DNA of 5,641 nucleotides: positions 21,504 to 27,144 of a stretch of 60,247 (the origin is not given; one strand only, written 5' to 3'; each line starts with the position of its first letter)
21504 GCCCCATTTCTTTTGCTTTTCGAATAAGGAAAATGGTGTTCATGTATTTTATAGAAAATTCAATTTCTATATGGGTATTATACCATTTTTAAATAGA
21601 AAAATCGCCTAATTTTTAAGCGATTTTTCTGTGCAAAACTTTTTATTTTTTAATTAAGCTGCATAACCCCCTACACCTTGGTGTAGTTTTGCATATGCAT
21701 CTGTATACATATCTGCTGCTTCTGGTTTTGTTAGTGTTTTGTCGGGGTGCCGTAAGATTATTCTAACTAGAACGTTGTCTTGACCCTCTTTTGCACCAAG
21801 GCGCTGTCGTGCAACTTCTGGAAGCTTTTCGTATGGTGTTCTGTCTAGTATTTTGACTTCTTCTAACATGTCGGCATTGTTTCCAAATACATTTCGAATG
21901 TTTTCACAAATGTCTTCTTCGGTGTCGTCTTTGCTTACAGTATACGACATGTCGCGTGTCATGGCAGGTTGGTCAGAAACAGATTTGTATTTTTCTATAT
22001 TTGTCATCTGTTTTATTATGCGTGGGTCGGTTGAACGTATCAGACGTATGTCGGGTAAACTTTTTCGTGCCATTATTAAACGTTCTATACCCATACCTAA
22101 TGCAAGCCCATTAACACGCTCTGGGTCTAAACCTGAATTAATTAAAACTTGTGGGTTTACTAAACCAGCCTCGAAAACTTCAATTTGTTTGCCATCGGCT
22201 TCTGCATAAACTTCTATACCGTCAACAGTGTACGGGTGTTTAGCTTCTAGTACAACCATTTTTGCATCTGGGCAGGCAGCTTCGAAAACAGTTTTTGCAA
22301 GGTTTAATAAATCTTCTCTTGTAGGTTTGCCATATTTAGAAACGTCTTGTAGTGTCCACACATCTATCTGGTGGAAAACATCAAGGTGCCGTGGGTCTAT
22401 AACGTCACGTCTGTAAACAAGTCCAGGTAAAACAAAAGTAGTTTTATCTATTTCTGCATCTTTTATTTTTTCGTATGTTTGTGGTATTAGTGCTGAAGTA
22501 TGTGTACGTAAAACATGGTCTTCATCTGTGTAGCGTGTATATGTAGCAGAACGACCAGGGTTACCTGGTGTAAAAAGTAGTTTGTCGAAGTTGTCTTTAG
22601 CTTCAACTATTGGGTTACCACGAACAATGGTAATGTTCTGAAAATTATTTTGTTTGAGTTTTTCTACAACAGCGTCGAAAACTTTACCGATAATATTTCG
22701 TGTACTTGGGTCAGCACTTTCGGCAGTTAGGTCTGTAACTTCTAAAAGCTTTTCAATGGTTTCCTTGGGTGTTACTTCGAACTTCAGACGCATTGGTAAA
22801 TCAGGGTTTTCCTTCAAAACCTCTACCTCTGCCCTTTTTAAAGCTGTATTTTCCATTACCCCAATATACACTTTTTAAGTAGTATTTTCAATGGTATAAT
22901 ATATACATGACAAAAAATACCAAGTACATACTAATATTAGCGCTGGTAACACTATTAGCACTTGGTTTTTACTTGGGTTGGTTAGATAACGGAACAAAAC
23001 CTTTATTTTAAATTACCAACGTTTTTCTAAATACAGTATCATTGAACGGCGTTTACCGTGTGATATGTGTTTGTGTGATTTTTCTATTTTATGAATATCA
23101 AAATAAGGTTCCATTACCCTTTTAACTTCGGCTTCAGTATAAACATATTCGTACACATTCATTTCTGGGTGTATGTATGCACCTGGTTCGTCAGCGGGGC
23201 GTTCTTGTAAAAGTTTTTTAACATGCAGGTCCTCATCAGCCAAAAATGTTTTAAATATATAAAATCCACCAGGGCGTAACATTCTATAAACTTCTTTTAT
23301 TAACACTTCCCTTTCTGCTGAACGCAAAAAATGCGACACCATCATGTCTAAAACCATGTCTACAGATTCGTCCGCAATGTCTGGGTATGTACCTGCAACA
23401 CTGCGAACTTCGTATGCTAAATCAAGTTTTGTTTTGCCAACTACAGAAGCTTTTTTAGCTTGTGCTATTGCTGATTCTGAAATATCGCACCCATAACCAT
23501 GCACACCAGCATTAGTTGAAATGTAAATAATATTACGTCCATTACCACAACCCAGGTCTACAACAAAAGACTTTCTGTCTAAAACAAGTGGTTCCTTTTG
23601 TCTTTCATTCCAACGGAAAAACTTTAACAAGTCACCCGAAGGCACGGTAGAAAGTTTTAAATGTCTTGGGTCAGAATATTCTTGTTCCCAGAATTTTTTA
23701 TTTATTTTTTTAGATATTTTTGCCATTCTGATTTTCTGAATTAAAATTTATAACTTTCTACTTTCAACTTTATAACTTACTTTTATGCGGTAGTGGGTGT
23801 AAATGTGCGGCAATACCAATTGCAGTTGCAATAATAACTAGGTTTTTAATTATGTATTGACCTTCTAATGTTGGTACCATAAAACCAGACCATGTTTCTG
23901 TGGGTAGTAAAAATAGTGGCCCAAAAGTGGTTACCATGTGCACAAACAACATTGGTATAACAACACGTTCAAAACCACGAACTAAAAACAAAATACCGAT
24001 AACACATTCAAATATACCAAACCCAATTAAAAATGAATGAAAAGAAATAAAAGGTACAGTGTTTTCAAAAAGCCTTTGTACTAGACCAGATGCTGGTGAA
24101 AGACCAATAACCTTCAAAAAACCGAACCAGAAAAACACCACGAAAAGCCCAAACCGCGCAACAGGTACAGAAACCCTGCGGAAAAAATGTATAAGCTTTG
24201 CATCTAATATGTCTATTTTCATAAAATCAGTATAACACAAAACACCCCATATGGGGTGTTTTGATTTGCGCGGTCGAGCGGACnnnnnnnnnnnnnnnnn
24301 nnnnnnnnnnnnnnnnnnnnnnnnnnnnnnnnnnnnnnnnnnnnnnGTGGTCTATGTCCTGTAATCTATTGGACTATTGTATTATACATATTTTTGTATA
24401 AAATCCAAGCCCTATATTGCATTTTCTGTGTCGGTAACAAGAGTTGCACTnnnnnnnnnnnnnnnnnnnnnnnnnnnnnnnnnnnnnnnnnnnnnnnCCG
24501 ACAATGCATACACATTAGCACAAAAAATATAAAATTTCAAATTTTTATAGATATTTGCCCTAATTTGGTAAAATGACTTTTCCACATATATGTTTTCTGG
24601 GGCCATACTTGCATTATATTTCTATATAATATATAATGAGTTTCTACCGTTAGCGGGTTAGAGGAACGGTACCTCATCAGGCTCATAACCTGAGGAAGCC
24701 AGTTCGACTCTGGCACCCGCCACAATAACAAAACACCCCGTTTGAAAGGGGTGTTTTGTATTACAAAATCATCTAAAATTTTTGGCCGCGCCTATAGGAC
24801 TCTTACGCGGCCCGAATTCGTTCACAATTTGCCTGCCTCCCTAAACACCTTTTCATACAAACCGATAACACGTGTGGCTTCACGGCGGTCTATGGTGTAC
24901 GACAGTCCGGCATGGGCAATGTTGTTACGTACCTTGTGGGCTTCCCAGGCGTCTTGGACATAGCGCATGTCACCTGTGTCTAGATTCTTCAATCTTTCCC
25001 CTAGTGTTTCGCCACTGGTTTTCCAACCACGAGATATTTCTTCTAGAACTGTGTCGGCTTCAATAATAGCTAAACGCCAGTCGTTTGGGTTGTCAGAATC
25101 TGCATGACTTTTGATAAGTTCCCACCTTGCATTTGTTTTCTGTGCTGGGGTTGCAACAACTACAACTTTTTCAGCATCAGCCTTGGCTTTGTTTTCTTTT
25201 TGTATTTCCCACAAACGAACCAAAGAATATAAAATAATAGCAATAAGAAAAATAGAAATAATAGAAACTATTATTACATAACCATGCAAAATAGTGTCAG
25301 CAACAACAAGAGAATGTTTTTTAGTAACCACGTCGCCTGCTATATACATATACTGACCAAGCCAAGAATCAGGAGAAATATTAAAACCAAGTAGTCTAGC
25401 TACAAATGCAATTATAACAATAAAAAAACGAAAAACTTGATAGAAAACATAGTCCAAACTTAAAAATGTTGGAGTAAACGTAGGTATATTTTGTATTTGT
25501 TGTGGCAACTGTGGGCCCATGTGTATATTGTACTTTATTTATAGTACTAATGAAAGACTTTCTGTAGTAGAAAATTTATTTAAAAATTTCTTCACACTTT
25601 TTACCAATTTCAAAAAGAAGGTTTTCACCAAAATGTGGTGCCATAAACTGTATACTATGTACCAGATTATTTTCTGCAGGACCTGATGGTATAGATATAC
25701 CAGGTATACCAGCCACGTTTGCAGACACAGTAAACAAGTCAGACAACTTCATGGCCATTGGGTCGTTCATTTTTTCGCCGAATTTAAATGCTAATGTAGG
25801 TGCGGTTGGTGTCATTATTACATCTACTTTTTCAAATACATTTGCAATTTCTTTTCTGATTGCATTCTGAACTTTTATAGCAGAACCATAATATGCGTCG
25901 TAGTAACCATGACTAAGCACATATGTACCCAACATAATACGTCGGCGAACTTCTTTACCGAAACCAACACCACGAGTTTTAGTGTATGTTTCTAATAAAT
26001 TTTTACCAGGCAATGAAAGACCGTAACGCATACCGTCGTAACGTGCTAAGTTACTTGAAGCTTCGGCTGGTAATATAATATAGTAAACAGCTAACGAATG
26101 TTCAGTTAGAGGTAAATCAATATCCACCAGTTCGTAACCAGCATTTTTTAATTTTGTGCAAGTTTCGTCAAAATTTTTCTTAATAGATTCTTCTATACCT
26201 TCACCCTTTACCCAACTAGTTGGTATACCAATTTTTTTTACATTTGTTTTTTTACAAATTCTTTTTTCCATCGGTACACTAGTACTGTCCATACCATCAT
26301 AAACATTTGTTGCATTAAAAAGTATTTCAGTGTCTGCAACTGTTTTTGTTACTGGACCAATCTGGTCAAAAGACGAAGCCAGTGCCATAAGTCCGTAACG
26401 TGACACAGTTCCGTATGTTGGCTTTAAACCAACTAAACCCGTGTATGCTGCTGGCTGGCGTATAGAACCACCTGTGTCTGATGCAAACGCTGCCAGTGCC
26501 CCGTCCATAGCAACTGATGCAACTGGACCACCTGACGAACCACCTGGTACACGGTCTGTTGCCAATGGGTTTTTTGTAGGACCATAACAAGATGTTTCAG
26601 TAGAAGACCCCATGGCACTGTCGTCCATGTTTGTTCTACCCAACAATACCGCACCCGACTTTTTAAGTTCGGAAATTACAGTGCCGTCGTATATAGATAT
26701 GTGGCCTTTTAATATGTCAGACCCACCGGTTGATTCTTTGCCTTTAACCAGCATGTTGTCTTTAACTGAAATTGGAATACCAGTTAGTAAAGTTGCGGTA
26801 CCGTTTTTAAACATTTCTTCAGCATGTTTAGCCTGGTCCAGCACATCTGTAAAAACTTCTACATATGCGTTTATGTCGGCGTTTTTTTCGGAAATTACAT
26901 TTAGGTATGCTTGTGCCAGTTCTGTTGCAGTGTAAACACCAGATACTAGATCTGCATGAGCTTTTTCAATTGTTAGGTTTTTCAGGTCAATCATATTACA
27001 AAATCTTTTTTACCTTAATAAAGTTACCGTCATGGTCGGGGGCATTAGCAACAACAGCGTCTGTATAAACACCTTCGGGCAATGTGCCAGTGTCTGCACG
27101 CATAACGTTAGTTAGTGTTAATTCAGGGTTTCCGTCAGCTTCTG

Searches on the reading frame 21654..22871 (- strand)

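Call 87: search_protein_families(library=pfam, max_evalue=0.001, proteins=[window:21654-22871:-])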
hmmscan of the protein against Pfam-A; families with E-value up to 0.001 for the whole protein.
window:21654-22871:- (405 aa): 2 families
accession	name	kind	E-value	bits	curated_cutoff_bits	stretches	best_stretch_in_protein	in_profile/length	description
PF01409.25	tRNA-synt_2d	-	1.3e-34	120.2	19.8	1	48-289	6-246/246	tRNA synthetases class II core domain (F)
PF03147.19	FDX-ACB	-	1e-07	32.7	31.1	1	299-399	1-88/94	Ferredoxin-fold anticodon binding domain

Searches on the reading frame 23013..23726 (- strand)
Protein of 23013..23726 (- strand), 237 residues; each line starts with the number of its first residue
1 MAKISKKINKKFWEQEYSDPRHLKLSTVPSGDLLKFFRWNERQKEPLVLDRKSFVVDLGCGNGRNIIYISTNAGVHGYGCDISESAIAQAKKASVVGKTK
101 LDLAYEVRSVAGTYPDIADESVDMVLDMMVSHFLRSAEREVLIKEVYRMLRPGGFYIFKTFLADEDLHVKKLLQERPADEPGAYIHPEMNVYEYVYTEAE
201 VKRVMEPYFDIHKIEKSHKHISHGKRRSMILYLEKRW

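Call 87: search_protein_families(library=pfam, max_evalue=0.001, proteins=[window:23013-23726:-])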
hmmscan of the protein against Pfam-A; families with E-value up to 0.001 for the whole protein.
window:23013-23726:- (237 aa): 11 families
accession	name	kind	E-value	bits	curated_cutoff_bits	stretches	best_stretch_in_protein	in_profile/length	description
PF08241.18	Methyltransf_11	-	7.8e-16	58.9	21.2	1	56-158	1-95/95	Methyltransferase domain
PF13649.12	Methyltransf_25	-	2.7e-15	57.2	27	1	55-154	1-97/97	Methyltransferase domain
PF08242.18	Methyltransf_12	-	1.9e-12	48.2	30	1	56-155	1-97/98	Methyltransferase domain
PF13847.12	Methyltransf_31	-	2.2e-10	40.9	27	1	54-174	6-124/145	Methyltransferase domain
PF13489.12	Methyltransf_23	-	3.4e-07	30.6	27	1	49-175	20-131/164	Methyltransferase domain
PF03848.20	TehB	-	3.5e-07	30.3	20.4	1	55-166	34-140/193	Tellurite resistance protein TehB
PF02353.26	CMAS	-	2.5e-05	24.2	27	1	47-166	58-172/273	Mycolic acid cyclopropane synthetase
PF01209.24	Ubie_methyltran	-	5.4e-05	23.1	20.1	1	49-156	45-149/233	ubiE/COQ5 methyltransferase family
PF03291.22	mRNA_G-N7_MeTrfase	-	0.00025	20.7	26.6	1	51-175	61-195/315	mRNA (guanine-N(7))-methyltransferase domain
PF07021.18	MetW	-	0.00028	21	21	1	52-92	14-54/193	Methionine biosynthesis protein MetW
PF07757.19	AdoMet_MTase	-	0.00064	20.4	27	0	53-84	63-93/115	Predicted AdoMet-dependent methyltransferase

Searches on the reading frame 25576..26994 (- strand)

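Call 87: search_protein_families(library=pfam, max_evalue=0.001, proteins=[window:25576-26994:-])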
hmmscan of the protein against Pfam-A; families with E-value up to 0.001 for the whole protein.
window:25576-26994:- (472 aa): 1 family
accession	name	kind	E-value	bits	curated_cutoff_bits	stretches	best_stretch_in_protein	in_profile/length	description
PF01425.27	Amidase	-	6.2e-130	434.6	27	1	25-460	1-444/445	Amidase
